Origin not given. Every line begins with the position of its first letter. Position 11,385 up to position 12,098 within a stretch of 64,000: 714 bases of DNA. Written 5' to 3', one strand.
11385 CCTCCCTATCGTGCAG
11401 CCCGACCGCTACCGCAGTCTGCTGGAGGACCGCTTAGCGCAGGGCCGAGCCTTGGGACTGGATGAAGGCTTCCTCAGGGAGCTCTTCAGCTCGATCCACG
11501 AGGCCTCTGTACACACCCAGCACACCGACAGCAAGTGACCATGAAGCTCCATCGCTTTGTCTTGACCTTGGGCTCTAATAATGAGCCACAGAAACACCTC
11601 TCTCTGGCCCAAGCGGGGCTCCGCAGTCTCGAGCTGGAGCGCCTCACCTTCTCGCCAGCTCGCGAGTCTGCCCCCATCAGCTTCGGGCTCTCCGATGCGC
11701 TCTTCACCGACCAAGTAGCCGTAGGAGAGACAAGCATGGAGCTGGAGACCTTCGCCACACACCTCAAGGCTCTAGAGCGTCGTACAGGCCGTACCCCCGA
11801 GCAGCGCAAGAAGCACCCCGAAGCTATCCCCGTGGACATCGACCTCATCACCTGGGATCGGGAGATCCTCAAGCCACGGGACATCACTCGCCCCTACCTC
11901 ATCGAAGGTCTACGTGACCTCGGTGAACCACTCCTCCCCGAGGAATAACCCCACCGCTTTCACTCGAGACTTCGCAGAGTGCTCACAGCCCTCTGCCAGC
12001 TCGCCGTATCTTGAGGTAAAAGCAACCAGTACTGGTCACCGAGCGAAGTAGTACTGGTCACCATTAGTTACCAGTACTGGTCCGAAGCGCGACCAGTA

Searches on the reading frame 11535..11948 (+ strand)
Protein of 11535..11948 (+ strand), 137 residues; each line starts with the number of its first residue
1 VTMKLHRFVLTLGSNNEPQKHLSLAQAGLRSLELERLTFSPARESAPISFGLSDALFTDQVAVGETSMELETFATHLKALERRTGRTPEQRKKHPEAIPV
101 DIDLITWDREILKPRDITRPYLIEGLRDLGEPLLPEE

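Call 52: search_protein_families(library=pfam, proteins=[window:11535-11948:+])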
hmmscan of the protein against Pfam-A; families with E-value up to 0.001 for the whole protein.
window:11535-11948:+ (137 aa): 1 family
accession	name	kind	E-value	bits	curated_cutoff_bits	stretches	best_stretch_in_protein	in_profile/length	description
PF01288.25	HPPK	-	8.8e-12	45.9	25.7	1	9-129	1-114/116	7,8-dihydro-6-hydroxymethylpterin-pyrophosphokinase (HPPK)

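Call 57: find_encoding_contigs(protein=window:11535-11948:+, flank=3000, max_places=10)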
Protein window:11535-11948:+ (137 aa): no gene with exactly this product is on record in the collection.
